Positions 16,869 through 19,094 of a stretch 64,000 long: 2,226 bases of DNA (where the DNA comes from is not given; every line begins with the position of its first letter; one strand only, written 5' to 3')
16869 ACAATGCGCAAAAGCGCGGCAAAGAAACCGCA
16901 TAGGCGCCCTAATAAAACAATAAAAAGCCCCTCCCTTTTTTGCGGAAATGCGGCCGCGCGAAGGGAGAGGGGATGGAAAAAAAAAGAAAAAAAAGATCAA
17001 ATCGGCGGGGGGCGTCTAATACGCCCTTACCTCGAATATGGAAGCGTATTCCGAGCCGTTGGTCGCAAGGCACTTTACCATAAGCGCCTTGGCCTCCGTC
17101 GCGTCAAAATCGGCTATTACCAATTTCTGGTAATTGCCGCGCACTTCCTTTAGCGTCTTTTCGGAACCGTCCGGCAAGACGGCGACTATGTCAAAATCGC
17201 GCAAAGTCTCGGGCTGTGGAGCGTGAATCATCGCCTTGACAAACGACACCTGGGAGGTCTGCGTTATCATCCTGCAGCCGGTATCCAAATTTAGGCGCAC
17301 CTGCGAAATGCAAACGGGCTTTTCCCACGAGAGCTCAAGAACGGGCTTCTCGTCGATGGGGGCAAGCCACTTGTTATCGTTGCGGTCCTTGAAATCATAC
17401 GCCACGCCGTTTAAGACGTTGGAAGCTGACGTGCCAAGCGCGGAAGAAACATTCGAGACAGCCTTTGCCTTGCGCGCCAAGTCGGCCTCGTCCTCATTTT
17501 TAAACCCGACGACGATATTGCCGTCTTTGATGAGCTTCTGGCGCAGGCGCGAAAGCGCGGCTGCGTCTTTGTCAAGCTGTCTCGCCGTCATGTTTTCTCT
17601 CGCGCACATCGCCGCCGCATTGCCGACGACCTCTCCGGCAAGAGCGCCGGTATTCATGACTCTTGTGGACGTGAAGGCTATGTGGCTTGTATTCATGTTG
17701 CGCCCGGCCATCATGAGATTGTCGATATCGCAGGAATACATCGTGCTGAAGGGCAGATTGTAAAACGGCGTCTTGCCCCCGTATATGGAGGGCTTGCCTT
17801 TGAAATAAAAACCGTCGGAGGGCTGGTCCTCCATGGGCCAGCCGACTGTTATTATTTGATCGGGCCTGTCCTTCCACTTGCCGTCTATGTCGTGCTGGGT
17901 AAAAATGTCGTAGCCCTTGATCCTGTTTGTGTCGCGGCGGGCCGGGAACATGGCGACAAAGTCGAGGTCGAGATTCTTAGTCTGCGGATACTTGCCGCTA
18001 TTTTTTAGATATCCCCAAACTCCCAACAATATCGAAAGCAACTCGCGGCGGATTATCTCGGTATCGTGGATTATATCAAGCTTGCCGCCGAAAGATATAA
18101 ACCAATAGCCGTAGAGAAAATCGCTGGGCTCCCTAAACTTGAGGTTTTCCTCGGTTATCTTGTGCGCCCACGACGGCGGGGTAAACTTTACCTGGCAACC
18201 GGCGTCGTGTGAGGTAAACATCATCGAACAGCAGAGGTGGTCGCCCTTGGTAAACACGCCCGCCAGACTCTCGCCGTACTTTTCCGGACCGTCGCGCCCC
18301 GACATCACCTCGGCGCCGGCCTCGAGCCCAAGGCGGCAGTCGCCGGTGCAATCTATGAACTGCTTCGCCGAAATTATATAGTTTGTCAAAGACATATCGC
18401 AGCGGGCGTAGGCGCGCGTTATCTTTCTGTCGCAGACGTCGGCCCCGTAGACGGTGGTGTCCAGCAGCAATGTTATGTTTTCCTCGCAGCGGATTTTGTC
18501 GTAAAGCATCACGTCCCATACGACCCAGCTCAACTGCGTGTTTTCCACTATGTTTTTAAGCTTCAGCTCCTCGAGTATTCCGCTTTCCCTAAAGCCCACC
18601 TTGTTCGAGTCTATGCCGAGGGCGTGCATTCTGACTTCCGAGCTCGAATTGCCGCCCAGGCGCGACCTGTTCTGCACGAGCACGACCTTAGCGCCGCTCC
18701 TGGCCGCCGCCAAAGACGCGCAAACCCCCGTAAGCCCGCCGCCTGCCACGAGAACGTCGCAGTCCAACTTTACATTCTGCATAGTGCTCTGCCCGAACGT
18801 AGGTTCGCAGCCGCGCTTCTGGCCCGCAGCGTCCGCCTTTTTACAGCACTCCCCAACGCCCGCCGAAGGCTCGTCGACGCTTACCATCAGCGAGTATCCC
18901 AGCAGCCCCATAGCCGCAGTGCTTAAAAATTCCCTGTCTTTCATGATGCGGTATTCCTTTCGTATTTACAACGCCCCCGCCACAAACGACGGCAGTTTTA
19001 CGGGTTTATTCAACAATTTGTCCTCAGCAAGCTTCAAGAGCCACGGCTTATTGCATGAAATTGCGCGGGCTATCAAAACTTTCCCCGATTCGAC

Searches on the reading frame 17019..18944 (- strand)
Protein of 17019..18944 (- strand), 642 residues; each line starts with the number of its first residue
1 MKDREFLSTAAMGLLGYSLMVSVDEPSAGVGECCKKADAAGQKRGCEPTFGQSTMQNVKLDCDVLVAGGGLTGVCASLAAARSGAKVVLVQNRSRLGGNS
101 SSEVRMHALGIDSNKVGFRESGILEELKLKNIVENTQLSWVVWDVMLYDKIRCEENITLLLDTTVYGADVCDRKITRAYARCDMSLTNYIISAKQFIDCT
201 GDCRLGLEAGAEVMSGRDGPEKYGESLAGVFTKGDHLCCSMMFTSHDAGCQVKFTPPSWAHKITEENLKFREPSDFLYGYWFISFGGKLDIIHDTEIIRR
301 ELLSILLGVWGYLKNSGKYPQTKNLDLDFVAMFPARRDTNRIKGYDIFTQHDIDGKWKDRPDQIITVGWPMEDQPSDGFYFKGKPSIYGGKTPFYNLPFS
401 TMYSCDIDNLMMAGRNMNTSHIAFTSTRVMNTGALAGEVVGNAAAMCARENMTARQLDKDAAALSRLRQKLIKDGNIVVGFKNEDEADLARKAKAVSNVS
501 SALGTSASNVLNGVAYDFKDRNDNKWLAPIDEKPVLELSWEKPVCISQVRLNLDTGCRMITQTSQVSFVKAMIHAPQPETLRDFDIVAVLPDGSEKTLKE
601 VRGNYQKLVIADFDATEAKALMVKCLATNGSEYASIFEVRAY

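Call 61: search_protein_families(library=pfam, proteins=[window:17019-18944:-], max_evalue=0.00001)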
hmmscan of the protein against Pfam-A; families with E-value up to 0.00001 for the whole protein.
window:17019-18944:- (642 aa): 2 families
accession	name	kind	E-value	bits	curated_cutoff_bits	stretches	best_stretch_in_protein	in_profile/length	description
PF12831.13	FAD_oxidored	-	2.5e-58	198.8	27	1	63-470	1-415/416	FAD dependent oxidoreductase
PF13450.12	NAD_binding_8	-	4.7e-06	27.2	21.9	1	66-105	1-40/68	NAD(P)-binding Rossmann-like domain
